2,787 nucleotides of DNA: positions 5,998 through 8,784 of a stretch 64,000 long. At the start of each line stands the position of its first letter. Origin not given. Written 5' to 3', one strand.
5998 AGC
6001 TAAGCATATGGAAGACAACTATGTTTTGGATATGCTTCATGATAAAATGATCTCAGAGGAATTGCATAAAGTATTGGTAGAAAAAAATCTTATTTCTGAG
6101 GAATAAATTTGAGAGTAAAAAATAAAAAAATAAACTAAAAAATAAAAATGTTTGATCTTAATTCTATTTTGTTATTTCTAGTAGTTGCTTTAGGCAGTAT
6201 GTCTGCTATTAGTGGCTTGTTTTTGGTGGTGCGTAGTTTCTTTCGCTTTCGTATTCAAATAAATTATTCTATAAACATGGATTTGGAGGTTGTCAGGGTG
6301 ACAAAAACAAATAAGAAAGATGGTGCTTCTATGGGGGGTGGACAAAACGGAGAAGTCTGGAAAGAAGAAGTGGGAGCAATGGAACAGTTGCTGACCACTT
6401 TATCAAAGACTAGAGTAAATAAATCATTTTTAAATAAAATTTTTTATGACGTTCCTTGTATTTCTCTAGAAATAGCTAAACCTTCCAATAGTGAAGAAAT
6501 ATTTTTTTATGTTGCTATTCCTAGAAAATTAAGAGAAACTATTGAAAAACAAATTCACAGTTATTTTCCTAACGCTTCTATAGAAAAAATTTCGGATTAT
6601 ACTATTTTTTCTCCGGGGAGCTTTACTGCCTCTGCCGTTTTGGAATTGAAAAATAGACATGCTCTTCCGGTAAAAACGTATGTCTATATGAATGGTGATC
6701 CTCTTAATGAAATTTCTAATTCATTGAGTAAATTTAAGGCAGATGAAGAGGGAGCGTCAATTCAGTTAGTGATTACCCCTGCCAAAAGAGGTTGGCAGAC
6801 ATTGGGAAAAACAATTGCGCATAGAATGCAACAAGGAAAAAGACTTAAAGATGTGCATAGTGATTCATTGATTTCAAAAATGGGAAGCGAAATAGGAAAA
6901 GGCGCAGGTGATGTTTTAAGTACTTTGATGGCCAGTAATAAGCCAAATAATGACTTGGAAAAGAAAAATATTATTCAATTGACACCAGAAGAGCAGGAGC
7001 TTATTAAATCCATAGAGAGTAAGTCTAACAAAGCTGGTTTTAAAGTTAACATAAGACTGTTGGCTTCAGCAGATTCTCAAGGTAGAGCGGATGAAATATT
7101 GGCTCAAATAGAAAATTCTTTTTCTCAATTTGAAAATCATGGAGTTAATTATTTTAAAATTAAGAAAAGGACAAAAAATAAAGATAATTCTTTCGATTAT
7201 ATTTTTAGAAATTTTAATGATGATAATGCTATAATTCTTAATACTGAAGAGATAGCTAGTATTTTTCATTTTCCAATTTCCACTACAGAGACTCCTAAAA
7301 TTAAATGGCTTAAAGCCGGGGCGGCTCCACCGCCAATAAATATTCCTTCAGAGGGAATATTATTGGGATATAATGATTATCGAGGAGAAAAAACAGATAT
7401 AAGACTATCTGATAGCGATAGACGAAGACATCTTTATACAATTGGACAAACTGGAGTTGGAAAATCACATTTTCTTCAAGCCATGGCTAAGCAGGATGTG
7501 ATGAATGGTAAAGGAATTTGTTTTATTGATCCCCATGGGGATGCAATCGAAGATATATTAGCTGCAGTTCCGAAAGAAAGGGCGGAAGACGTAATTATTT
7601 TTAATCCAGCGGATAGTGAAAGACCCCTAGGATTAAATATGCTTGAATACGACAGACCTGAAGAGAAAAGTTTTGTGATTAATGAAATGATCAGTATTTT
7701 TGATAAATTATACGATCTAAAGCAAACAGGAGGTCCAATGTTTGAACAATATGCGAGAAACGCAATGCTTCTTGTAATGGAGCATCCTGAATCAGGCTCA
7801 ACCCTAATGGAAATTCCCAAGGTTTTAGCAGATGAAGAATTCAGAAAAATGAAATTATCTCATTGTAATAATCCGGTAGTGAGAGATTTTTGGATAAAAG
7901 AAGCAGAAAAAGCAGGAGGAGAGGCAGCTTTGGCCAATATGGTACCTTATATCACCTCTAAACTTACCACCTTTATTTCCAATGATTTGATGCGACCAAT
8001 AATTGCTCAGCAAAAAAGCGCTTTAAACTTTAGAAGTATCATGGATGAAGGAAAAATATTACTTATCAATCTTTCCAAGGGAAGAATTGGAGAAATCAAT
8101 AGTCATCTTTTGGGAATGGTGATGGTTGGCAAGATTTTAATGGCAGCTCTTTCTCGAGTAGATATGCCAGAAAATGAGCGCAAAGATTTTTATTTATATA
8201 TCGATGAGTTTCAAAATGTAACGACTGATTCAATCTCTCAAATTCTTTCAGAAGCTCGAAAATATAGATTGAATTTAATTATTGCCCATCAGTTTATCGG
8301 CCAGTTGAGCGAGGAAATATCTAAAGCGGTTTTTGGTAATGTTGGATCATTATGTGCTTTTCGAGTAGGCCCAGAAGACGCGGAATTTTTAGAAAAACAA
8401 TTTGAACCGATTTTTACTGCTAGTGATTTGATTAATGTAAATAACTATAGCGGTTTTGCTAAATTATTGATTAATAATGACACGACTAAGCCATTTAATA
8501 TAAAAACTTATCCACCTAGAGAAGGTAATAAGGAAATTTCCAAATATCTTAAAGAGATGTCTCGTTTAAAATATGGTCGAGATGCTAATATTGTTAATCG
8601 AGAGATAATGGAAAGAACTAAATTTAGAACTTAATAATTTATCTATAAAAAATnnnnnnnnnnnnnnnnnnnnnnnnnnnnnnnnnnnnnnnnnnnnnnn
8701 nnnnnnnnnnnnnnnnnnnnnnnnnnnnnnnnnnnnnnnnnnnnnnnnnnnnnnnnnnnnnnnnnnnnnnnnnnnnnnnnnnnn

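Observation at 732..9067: Type IV secretion/conjugation-like module: giant charged proteins, VirB3/4-like ATPase, VirB2-like pilin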

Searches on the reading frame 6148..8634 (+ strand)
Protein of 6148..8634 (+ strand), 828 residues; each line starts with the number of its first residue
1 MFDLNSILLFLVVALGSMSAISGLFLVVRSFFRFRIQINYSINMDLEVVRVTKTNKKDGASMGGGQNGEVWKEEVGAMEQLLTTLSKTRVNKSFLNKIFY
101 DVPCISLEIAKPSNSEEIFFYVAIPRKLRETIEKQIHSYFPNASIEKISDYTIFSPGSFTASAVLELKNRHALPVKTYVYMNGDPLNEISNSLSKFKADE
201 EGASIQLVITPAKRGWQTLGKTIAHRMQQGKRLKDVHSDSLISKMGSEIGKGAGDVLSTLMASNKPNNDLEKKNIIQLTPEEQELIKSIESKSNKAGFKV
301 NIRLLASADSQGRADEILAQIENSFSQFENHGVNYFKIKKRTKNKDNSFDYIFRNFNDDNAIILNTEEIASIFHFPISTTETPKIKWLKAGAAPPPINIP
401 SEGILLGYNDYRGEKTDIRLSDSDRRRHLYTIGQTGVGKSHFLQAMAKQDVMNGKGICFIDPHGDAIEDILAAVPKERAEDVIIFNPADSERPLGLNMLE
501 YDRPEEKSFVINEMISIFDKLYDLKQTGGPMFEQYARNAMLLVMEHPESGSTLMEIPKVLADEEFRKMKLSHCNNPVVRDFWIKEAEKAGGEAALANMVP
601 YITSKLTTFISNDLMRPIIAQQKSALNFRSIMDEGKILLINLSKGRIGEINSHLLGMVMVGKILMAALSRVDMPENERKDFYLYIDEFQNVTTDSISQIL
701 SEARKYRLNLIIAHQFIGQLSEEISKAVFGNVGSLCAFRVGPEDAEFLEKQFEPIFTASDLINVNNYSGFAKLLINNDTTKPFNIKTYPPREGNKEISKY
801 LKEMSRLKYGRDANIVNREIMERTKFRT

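Call 3: search_protein_families(library=pfam, proteins=[window:6148-8634:+], max_evalue=0.1)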
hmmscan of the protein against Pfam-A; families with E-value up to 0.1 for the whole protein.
window:6148-8634:+ (828 aa): 5 families
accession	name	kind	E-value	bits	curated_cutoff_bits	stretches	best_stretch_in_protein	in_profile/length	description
PF10412.15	TrwB_AAD_bind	-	1.3e-08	34.6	20.5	1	420-737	9-303/387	Type IV secretion-system coupling protein DNA-binding domain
PF01935.23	DUF87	-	3e-05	24.6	23.2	1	425-495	22-86/220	Helicase HerA, central domain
PF12696.13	TraG-D_C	-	0.00017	22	22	1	681-748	2-72/126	TraM recognition site of TraD and TraG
PF13401.12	AAA_22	-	0.0019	18.9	27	0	425-473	4-53/130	AAA domain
PF01695.23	IstB_IS21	-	0.046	13.6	24.1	1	424-461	90-127/238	IstB-like ATP binding protein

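Call 4: search_protein_families(library=ncbifam, proteins=[window:6148-8634:+], max_evalue=0.1)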
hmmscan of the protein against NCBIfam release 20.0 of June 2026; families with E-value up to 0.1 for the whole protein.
window:6148-8634:+ (828 aa): 11 families
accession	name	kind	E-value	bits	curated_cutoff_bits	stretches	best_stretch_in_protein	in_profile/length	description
TIGR03743.1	SXT_TraD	subfamily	5.2e-11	41.7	366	2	415-500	164-252/636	conjugative transfer system coupling protein TraD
TIGR03754.1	conj_TOL_TraD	equivalog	4.3e-07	28.8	647.55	1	414-471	168-223/643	type IV conjugative transfer system coupling protein TraD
NF045973.1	conju_CD1115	equivalog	4.7e-07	29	250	1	420-743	18-360/442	VirD4-like conjugal transfer protein, CD1115 family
NF041447.1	TrbC_conju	equivalog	6.7e-06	24.8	800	1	401-470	103-171/685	F-type conjugative transfer protein TrbC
NF053655.1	CedD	equivalog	3.2e-05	22.8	600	1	414-487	209-281/527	DNA-translocating ATPase CedD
TIGR03420.1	DnaA_homol_Hda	equivalog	0.00011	21.9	194.8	1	421-466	33-78/226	DnaA regulatory inactivator Hda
NF038214.1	IS21_help_AAA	equivalog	0.0017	18.1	200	1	425-461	89-125/232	IS21-like element helper ATPase IstB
NF006486.0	PRK08903.1-6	equivalog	0.0042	16.7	307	1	427-465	37-75/222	DnaA regulatory inactivator Hda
NF006505.0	PRK08939.1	equivalog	0.0093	15.3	228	1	423-449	153-179/306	primosomal protein DnaI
TIGR02237.1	recomb_radB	equivalog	0.027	14.3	172.4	0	432-489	18-78/210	DNA repair and recombination protein RadB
NF042943.1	HerA_antiphage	equivalog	0.088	11.3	800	0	403-449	134-179/566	anti-phage-associated helicase HerA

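Call 8: search_solved_structures(query=window:6148-8634:+, max_evalue=0.01, show_alignments=2)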
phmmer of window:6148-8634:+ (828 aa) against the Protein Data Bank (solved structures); distinct sequences matched with E-value up to 0.01: 2.
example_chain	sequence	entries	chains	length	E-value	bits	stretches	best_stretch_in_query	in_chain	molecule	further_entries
1gl6_A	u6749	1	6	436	0.00026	22.6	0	425-489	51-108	ATPASE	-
1e9r_A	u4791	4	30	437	0.00026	22.6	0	425-489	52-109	CONJUGAL TRANSFER PROTEIN TRWB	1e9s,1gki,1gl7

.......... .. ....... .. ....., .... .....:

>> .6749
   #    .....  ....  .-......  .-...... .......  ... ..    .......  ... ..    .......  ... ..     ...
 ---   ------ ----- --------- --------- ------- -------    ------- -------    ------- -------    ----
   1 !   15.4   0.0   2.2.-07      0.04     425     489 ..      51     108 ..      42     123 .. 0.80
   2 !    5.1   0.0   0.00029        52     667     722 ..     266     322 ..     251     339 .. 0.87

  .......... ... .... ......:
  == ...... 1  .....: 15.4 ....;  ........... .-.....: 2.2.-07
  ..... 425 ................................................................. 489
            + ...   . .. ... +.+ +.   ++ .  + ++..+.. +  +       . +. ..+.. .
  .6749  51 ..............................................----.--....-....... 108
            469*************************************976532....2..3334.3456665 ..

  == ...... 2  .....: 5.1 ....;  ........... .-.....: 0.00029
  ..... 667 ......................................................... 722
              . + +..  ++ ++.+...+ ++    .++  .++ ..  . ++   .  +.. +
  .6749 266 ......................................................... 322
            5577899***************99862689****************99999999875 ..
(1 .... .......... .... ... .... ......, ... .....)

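Call 9: search_protein_families(library=phrogs, proteins=[window:6148-8634:+], max_evalue=0.01)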
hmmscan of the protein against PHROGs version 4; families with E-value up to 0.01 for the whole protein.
window:6148-8634:+ (828 aa): 5 families
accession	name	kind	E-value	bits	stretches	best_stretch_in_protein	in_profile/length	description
phrog_5156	-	unknown function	5.9e-90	303.5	1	90-824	64-808/824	-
phrog_7035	-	unknown function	2.8e-14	53.5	2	600-724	413-546/969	-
phrog_2666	-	head and packaging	8.3e-08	32.3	1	420-468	315-363/555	terminase large subunit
phrog_50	-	DNA, RNA and nucleotide metabolism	0.00033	20.8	1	424-460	367-403/570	DnaC-like helicase loader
phrog_3551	-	moron, auxiliary metabolic gene and host takeover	0.004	16.2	0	276-374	169-262/758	FtsK/SpoIIIE-like protein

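Call 10: find_homologous_proteins(query=window:6148-8634:+, max_evalue=0.00001)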
Query window:6148-8634:+ (828 aa): 4205 proteins with E <= 0.00001 among 8000 candidates; the best 120 are listed.
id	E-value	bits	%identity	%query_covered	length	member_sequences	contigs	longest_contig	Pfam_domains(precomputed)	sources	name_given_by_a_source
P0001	0.0e+0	1849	100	100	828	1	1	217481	PF26449.1,PF10412.16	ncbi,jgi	ncbi:MAG: type IV secretion system DNA-binding domain-containing protein [Parcubacteria group bacter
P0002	0.0e+0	1628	87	100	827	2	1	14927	PF26449.1,PF10412.16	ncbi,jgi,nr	ncbi:MAG: type IV secretion system DNA-binding domain-containing protein [Candidatus Moranbacteria b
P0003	0.0e+0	1605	85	100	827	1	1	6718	PF26449.1,PF10412.16,PF01935.24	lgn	-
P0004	0.0e+0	1603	85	100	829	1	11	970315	PF26449.1,PF10412.16,PF01935.24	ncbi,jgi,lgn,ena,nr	ncbi:MAG: hypothetical protein UR60_C0008G0010 [Candidatus Moranbacteria bacterium GW2011_GWF2_34_56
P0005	0.0e+0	1602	85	100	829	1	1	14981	PF26449.1,PF10412.16,PF01935.24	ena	-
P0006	0.0e+0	1595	85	100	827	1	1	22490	PF26449.1,PF10412.16,PF01935.24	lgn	-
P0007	0.0e+0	1591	84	100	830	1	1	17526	PF26449.1,PF10412.16,PF01935.24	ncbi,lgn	-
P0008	0.0e+0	1588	84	100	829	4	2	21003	PF26449.1,PF10412.16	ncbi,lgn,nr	ncbi:MAG TPA: hypothetical protein DEA46_00295 [Candidatus Moranbacteria bacterium]|nr:hypothetical 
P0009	0.0e+0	1588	84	100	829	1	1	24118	PF26449.1,PF10412.16,PF01935.24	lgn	-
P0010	0.0e+0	1584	85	100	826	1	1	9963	PF26449.1,PF10412.16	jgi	jgi:hypothetical protein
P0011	0.0e+0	1583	85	100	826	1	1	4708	PF26449.1,PF10412.16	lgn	-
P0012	0.0e+0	1581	84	100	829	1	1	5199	PF26449.1,PF10412.16,PF01935.24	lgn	-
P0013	0.0e+0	1574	83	100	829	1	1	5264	PF26449.1,PF10412.16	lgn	-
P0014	0.0e+0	1573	84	99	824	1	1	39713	PF26449.1,PF10412.16,PF01935.24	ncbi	ncbi:MAG: type IV secretion system DNA-binding domain-containing protein [Candidatus Moraniibacterio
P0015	0.0e+0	1571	83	100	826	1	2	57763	PF26449.1,PF10412.16,PF01935.24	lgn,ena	-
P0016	0.0e+0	1562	82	100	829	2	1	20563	PF26449.1,PF10412.16,PF01935.24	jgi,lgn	-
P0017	0.0e+0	1560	84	100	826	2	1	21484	PF26449.1,PF10412.16,PF01935.24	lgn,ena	-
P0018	0.0e+0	1559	82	100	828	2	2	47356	PF26449.1,PF10412.16,PF01935.24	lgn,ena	-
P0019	0.0e+0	1548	83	100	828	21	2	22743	PF26449.1,PF10412.16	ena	-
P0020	0.0e+0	1534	85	95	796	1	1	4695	PF26449.1,PF10412.16,PF01935.24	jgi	-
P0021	0.0e+0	1510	81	98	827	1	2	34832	PF26449.1,PF10412.16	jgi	-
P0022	0.0e+0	1456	77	99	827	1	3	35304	PF26449.1,PF10412.16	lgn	-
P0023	0.0e+0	1454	79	97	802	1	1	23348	PF26449.1,PF10412.16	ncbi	-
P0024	0.0e+0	1442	77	99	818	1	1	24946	PF26449.1,PF10412.16,PF01935.24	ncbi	-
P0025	0.0e+0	1439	78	98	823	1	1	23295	PF26449.1,PF10412.16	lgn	-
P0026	0.0e+0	1432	76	100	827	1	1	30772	PF26449.1,PF10412.16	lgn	-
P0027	0.0e+0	1425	78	98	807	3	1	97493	PF26449.1,PF10412.16,PF01935.24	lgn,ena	-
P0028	0.0e+0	1424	77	98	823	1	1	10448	PF26449.1,PF10412.16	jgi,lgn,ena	-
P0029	0.0e+0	1402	75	100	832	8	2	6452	PF26449.1,PF10412.16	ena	-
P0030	0.0e+0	1398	74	100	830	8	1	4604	PF26449.1,PF10412.16,PF13401.13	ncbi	-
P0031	0.0e+0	1388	74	97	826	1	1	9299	PF26449.1,PF10412.16,PF01935.24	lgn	-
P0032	0.0e+0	1385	74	97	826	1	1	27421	PF26449.1,PF10412.16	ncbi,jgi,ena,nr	ncbi:MAG: type IV secretion system DNA-binding domain-containing protein [Candidatus Moranbacteria b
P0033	0.0e+0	1384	73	100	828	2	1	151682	PF26449.1,PF10412.16,PF01935.24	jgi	jgi:type IV secretory pathway TraG/TraD family ATPase VirD4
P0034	0.0e+0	1380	73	100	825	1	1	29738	PF26449.1,PF10412.16,PF01935.24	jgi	jgi:type IV secretory pathway TraG/TraD family ATPase VirD4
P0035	0.0e+0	1378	73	100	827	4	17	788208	PF26449.1,PF10412.16,PF01935.24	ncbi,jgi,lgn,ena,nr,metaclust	ncbi:MAG: hypothetical protein UR69_C0002G0253 [Candidatus Moranbacteria bacterium GW2011_GWE2_35_2-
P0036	0.0e+0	1368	73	100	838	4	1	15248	PF26449.1,PF10412.16,PF01935.24,PF13401.13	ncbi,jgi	-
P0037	0.0e+0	1362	73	97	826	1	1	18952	PF26449.1,PF10412.16,PF01935.24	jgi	jgi:type IV secretory pathway TraG/TraD family ATPase VirD4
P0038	0.0e+0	1357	72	99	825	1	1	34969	PF26449.1,PF10412.16,PF01935.24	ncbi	ncbi:type IV secretory system conjugative DNA transfer family protein [Patescibacteria group bacteri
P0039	0.0e+0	1350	72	99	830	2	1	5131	PF26449.1,PF10412.16,PF01935.24,PF13401.13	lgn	-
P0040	0.0e+0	1349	76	95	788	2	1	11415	PF26449.1,PF10412.16,PF01935.24,PF13401.13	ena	-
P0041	0.0e+0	1345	72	100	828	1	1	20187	PF26449.1,PF10412.16,PF12696.14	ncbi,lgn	ncbi:MAG TPA: TraM recognition domain-containing protein [Patescibacteria group bacterium]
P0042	0.0e+0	1344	75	95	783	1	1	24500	PF26449.1,PF10412.16,PF01935.24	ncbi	ncbi:type IV secretory system conjugative DNA transfer family protein [Patescibacteria group bacteri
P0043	0.0e+0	1337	75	95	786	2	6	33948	PF26449.1,PF10412.16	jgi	jgi:type IV secretory pathway TraG/TraD family ATPase VirD4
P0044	0.0e+0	1335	72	100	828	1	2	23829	PF26449.1,PF10412.16,PF12696.14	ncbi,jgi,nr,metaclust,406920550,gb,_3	ncbi:MAG: hypothetical protein ACD_56C00091G0002 [uncultured bacterium]|nr:MAG: hypothetical protein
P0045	0.0e+0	1334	70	100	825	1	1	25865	PF26449.1,PF10412.16,PF01935.24,PF12696.14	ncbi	-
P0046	0.0e+0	1334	72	100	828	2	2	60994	PF26449.1,PF10412.16,PF12696.14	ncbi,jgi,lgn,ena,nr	ncbi:MAG: hypothetical protein US70_C0001G0026 [Parcubacteria group bacterium GW2011_GWD2_38_11]|nr:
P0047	0.0e+0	1331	72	100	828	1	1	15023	PF26449.1,PF10412.16,PF12696.14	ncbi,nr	ncbi:MAG: type IV secretion system DNA-binding domain-containing protein [Candidatus Moranbacteria b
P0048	0.0e+0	1331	72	100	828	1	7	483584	PF26449.1,PF10412.16,PF12696.14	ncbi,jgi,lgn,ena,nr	ncbi:MAG TPA: hypothetical protein DEA43_01290 [Candidatus Moranbacteria bacterium]|nr:hypothetical 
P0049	0.0e+0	1331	72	100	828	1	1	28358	PF26449.1,PF10412.16,PF12696.14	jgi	jgi:hypothetical protein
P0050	0.0e+0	1330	72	100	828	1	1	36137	PF26449.1,PF10412.16,PF12696.14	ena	-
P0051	0.0e+0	1330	72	100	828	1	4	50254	PF26449.1,PF10412.16,PF12696.14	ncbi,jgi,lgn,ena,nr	ncbi:MAG TPA: hypothetical protein DIT56_01130 [Candidatus Moranbacteria bacterium]|nr:hypothetical 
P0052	0.0e+0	1330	72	100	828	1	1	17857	PF26449.1,PF10412.16,PF12696.14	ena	-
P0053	0.0e+0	1330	72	100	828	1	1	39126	PF26449.1,PF10412.16,PF12696.14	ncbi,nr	ncbi:MAG TPA: hypothetical protein DDY21_01725 [Candidatus Moranbacteria bacterium]|nr:hypothetical 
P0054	0.0e+0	1329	71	100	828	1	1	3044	PF26449.1,PF10412.16,PF12696.14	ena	-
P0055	0.0e+0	1328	72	100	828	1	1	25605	PF26449.1,PF10412.16,PF12696.14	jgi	-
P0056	0.0e+0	1327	72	100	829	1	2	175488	PF26449.1,PF10412.16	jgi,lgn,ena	-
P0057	0.0e+0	1325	71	99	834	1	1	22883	PF26449.1,PF10412.16,PF01935.24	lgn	-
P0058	0.0e+0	1324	73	100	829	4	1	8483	PF26449.1,PF10412.16,PF12696.14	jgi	jgi:hypothetical protein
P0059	0.0e+0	1323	71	100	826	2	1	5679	PF26449.1,PF10412.16,PF12696.14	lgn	-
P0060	0.0e+0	1323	71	100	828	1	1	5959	PF26449.1,PF10412.16,PF12696.14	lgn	-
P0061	0.0e+0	1323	72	100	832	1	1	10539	PF26449.1,PF10412.16,PF01935.24,PF13401.13,PF12696.14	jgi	jgi:type IV secretory pathway TraG/TraD family ATPase VirD4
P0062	0.0e+0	1322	71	99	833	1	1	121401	PF26449.1,PF10412.16,PF01935.24,PF13401.13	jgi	jgi:hypothetical protein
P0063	0.0e+0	1321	71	100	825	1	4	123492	PF26449.1,PF10412.16,PF12696.14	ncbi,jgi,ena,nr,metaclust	ncbi:MAG: hypothetical protein UW95_C0001G0027 [Parcubacteria group bacterium GW2011_GWC1_45_14]|nr:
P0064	0.0e+0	1319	70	100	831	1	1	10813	PF26449.1,PF10412.16,PF01935.24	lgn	-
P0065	0.0e+0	1319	72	100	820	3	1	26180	PF26449.1,PF10412.16,PF12696.14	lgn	-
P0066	0.0e+0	1319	71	100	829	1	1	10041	PF26449.1,PF10412.16,PF12696.14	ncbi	-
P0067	0.0e+0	1318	71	100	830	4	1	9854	PF26449.1,PF10412.16,PF01935.24,PF13401.13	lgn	-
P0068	0.0e+0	1317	70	100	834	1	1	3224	PF26449.1,PF10412.16,PF01935.24,PF12696.14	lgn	-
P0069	0.0e+0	1315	71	100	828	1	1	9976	PF26449.1,PF10412.16,PF01935.24,PF12696.14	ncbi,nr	ncbi:MAG: type IV secretion system DNA-binding domain-containing protein [Candidatus Moranbacteria b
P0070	0.0e+0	1315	71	100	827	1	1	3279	PF26449.1,PF10412.16,PF12696.14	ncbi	-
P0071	0.0e+0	1313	71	100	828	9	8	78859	PF26449.1,PF10412.16,PF12696.14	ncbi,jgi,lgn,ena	-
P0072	0.0e+0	1312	71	100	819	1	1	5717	PF26449.1,PF10412.16,PF12696.14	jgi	jgi:hypothetical protein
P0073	0.0e+0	1311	70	100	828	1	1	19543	PF26449.1,PF10412.16,PF12696.14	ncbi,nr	ncbi:MAG: type IV secretion system DNA-binding domain-containing protein [Candidatus Moranbacteria b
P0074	0.0e+0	1311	71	100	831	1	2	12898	PF26449.1,PF10412.16,PF12696.14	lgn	-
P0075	0.0e+0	1311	71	100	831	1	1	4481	PF26449.1,PF10412.16,PF12696.14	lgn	-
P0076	0.0e+0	1311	71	100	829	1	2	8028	PF26449.1,PF10412.16,PF01935.24,PF12696.14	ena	-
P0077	0.0e+0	1310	71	100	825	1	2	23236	PF26449.1,PF10412.16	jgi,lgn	-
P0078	0.0e+0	1310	70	100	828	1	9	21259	PF26449.1,PF10412.16,PF12696.14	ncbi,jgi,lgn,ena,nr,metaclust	ncbi:MAG: hypothetical protein UR99_C0009G0017 [Candidatus Moranbacteria bacterium GW2011_GWD2_36_12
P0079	0.0e+0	1310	72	100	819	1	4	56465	PF26449.1,PF10412.16,PF01935.24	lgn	-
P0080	0.0e+0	1310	70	100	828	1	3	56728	PF26449.1,PF10412.16,PF12696.14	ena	-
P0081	0.0e+0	1309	72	100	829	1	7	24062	PF26449.1,PF10412.16,PF12696.14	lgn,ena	-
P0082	0.0e+0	1309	70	100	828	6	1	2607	PF26449.1,PF10412.16,PF12696.14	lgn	-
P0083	0.0e+0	1309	71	100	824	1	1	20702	PF26449.1,PF10412.16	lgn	-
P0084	0.0e+0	1308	70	100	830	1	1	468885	PF26449.1,PF10412.16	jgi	jgi:hypothetical protein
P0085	0.0e+0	1308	70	100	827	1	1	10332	PF26449.1,PF10412.16,PF12696.14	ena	-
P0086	0.0e+0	1306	70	100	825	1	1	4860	PF26449.1,PF10412.16,PF12696.14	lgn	-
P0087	0.0e+0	1306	72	100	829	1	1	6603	PF26449.1,PF10412.16,PF12696.14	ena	-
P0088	0.0e+0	1306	71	100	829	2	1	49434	PF26449.1,PF10412.16,PF12696.14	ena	-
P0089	0.0e+0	1306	71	100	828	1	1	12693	PF26449.1,PF10412.16,PF12696.14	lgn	-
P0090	0.0e+0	1305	70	100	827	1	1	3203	PF26449.1,PF10412.16,PF12696.14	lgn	-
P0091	0.0e+0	1304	70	99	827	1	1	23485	PF26449.1,PF10412.16,PF01935.24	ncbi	-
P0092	0.0e+0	1304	71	100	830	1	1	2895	PF26449.1,PF10412.16,PF12696.14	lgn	-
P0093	0.0e+0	1303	70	100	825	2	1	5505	PF26449.1,PF10412.16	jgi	-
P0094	0.0e+0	1303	71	100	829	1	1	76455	PF26449.1,PF10412.16,PF01935.24,PF13401.13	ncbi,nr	ncbi:MAG: type IV secretion system DNA-binding domain-containing protein [Candidatus Moranbacteria b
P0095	0.0e+0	1302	70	100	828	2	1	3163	PF26449.1,PF10412.16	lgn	-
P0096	0.0e+0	1302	70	100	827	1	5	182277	PF26449.1,PF10412.16,PF12696.14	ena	-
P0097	0.0e+0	1302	70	100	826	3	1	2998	PF26449.1,PF10412.16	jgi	-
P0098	0.0e+0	1301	70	100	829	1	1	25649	PF26449.1,PF10412.16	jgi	-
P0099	0.0e+0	1301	70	100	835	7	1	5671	PF26449.1,PF10412.16,PF01935.24,PF13401.13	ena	-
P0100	0.0e+0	1301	70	100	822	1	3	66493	PF26449.1,PF10412.16,PF01935.24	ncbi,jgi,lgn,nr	ncbi:MAG: hypothetical protein ACD_11C00103G0052 [uncultured bacterium]|nr:MAG: hypothetical protein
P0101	0.0e+0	1300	71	100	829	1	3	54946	PF26449.1,PF10412.16,PF12696.14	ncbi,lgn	-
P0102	0.0e+0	1299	70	100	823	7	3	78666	PF26449.1,PF10412.16,PF01935.24,PF13401.13,PF02534.21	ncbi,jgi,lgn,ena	-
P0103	0.0e+0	1299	70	100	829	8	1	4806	PF26449.1,PF10412.16,PF12696.14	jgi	jgi:hypothetical protein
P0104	0.0e+0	1298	71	100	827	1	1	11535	PF26449.1,PF10412.16,PF12696.14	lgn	-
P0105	0.0e+0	1298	70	100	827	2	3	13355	PF26449.1,PF10412.16,PF12696.14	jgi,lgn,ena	-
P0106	0.0e+0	1298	71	100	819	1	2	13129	PF26449.1,PF10412.16,PF01935.24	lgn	-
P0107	0.0e+0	1298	70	100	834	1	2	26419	PF26449.1,PF10412.16,PF01935.24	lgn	-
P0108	0.0e+0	1298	70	100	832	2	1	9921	PF26449.1,PF10412.16,PF01935.24,PF12696.14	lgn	-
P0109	0.0e+0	1297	70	100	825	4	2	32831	PF26449.1,PF10412.16,PF12696.14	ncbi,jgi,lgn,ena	ncbi:MAG: TraM recognition domain-containing protein [Candidatus Moraniibacteriota bacterium]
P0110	0.0e+0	1297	70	100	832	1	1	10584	PF26449.1,PF10412.16,PF01935.24,PF13401.13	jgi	jgi:hypothetical protein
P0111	0.0e+0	1297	69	100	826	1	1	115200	PF26449.1,PF10412.16,PF12696.14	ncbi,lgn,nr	ncbi:MAG: type IV secretion system DNA-binding domain-containing protein [Candidatus Moranbacteria b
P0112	0.0e+0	1296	70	100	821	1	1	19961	PF26449.1,PF10412.16,PF12696.14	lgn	-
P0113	0.0e+0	1295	70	100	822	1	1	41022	PF26449.1,PF10412.16,PF01935.24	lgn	-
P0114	0.0e+0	1295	71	98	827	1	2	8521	PF26449.1,PF10412.16,PF12696.14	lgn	-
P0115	0.0e+0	1294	71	100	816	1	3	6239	PF26449.1,PF10412.16,PF01935.24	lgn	-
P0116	0.0e+0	1294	69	99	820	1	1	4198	PF26449.1,PF10412.16,PF01935.24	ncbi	-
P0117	0.0e+0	1294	69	99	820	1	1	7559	PF26449.1,PF10412.16,PF01935.24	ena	-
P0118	0.0e+0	1293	70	100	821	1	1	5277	PF26449.1,PF10412.16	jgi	jgi:hypothetical protein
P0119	0.0e+0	1292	71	100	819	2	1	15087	PF26449.1,PF10412.16,PF12696.14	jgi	jgi:hypothetical protein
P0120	0.0e+0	1292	70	100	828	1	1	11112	PF26449.1,PF10412.16,PF12696.14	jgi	jgi:hypothetical protein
